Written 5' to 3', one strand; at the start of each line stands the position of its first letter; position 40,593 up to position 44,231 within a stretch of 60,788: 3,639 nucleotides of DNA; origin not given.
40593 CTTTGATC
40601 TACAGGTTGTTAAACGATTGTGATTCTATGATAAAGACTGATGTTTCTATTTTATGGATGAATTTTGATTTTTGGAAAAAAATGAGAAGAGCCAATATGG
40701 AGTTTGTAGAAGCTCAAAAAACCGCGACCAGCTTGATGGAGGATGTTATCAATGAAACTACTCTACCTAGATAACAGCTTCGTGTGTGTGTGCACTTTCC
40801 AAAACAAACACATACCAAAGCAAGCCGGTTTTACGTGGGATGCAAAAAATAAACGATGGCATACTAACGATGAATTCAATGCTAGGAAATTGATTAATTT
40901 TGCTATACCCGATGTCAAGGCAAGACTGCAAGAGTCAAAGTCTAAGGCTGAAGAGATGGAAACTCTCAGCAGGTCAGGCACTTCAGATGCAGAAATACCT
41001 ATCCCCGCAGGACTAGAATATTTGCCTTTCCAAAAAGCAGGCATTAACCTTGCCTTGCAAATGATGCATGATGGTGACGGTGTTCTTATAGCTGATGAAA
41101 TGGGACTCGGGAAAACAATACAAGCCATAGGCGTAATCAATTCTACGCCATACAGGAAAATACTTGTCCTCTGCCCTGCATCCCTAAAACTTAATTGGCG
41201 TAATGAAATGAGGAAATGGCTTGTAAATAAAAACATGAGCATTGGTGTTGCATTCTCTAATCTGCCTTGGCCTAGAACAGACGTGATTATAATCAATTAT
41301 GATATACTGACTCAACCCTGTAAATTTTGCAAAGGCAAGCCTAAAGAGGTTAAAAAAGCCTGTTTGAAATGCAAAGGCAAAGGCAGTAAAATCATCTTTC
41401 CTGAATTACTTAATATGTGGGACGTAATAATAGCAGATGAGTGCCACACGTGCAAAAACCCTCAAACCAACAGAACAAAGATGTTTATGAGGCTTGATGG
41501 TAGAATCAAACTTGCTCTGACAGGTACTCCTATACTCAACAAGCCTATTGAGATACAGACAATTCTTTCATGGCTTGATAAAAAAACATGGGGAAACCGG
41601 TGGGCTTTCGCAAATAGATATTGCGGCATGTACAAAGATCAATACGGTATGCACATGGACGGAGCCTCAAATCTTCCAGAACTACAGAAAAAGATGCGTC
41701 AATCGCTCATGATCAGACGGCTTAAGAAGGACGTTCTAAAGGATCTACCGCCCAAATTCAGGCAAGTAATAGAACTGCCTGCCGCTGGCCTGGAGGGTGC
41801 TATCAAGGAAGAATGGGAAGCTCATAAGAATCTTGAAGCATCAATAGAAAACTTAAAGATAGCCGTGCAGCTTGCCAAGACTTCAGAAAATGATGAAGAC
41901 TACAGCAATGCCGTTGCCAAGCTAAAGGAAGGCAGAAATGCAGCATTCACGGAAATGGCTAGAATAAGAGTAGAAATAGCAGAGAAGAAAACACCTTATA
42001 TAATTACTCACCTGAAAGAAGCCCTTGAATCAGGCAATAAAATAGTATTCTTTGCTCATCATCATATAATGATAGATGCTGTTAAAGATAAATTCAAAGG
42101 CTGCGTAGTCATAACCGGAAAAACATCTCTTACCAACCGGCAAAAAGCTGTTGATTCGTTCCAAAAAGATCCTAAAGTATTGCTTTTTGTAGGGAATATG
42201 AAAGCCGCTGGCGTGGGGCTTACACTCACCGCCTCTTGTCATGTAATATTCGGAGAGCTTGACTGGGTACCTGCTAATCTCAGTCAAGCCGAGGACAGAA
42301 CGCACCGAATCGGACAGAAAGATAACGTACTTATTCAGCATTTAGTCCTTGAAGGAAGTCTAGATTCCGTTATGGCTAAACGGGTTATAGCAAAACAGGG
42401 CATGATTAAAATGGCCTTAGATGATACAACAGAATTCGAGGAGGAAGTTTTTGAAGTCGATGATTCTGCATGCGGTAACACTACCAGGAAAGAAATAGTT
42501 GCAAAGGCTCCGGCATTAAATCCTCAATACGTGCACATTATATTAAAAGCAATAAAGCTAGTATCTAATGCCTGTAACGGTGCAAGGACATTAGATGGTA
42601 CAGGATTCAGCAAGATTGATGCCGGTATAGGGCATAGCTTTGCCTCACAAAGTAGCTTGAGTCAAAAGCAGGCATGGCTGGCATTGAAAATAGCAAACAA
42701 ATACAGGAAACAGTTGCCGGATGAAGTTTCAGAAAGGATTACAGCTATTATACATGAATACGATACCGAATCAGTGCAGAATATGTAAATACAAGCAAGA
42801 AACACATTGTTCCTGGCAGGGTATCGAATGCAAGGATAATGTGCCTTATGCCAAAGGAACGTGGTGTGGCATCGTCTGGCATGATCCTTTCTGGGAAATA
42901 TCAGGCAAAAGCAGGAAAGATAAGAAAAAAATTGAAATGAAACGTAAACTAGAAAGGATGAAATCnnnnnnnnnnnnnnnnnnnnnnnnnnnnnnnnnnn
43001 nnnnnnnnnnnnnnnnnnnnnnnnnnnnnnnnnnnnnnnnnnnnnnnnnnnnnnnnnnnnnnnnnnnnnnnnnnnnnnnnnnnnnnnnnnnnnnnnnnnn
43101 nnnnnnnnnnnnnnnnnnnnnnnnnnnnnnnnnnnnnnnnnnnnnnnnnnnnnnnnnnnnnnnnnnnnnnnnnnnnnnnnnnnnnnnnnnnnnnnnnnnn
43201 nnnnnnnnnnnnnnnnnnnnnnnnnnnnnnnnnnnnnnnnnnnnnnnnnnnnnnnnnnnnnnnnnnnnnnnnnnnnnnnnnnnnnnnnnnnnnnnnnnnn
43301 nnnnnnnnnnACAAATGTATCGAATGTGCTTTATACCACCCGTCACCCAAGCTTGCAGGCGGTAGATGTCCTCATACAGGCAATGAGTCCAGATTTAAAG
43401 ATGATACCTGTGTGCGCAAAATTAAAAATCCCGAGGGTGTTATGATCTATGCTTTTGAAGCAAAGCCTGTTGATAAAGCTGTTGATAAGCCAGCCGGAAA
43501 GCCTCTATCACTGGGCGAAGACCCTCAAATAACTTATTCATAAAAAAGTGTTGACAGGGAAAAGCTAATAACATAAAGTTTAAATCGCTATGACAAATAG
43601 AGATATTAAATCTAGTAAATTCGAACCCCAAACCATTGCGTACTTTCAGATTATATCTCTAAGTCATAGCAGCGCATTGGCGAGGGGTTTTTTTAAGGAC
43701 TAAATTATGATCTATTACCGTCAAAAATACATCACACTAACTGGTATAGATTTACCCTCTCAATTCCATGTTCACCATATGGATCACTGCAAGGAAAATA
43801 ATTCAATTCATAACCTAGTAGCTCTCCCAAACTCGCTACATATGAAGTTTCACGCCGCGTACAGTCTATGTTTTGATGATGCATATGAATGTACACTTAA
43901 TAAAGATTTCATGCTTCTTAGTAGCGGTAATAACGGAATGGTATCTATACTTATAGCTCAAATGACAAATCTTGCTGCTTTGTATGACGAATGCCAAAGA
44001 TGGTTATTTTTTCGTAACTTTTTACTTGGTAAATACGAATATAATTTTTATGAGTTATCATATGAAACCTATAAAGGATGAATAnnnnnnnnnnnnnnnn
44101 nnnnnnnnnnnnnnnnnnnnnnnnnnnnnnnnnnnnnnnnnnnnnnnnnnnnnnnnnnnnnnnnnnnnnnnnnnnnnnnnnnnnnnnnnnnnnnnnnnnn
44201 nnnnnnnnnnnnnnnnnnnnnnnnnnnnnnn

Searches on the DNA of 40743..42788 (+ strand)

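Call 24: search_rna_families(sources=[L001, L002, L003, L004, L005], threshold=gathering)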
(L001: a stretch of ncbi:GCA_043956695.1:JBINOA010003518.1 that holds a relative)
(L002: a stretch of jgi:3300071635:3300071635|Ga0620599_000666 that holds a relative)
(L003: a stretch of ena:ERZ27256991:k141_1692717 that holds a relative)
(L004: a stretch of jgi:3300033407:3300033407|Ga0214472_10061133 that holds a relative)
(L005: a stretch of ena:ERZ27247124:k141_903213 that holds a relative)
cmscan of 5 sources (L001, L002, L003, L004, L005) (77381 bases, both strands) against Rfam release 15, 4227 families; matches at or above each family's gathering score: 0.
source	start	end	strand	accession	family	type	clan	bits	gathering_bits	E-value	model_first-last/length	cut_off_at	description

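Call 104: search_with_rna_model(model_id=R1, sources=[L099, L100, L001, L002, L003, L005], filters=off, max_evalue=1)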
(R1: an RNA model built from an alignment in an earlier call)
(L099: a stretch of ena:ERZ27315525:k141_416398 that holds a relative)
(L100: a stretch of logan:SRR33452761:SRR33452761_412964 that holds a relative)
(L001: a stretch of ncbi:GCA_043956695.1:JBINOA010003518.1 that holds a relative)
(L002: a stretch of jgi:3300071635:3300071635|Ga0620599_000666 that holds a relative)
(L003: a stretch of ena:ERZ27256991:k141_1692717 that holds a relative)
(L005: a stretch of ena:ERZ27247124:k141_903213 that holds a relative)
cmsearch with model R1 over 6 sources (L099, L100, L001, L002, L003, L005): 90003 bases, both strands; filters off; matches with E-value up to 1: 1.
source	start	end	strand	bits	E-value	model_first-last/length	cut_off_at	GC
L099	4075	4148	+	15.6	0.13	1-82/82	no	0.46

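Call 107: search_with_rna_model(model_id=R1, source=L099, start=4000, end=4260, filters=off, max_evalue=10, show_alignments=2)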
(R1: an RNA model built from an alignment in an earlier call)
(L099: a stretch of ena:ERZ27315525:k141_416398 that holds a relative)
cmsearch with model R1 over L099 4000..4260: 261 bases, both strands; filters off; matches with E-value up to 10: 5.
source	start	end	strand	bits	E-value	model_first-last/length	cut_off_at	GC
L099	4075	4148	+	15.6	0.00037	1-82/82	no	0.46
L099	4074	4168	-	2.7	0.76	1-82/82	no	0.47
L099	4214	4226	-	2.6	0.82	1-82/82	no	0.38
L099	4015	4033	+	-1.2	7.5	1-82/82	no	0.26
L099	4215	4227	+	-1.2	7.9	1-82/82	no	0.38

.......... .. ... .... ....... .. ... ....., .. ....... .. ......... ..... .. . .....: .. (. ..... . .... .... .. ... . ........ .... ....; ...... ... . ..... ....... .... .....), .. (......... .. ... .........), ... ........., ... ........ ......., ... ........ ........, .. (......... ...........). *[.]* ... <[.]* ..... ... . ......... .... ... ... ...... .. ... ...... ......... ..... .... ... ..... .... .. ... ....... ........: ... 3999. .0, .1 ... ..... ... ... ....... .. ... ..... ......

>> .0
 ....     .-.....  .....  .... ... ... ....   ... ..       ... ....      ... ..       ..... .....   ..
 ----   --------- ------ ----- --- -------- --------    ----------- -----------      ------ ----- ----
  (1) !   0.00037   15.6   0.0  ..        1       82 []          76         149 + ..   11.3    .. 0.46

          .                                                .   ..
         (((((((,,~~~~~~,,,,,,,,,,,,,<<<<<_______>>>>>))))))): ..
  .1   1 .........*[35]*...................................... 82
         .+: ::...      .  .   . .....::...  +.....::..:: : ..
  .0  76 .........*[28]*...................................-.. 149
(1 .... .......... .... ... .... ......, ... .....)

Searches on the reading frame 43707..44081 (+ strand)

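Call 81: search_protein_families(library=pfam, proteins=[window:43707-44081:+], max_evalue=0.001)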
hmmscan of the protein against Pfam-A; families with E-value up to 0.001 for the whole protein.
window:43707-44081:+ (124 aa): 1 family
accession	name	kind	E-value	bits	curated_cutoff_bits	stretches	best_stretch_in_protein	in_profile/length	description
PF13392.12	HNH_3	-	3.6e-06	26.9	24.8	1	16-46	15-45/46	HNH endonuclease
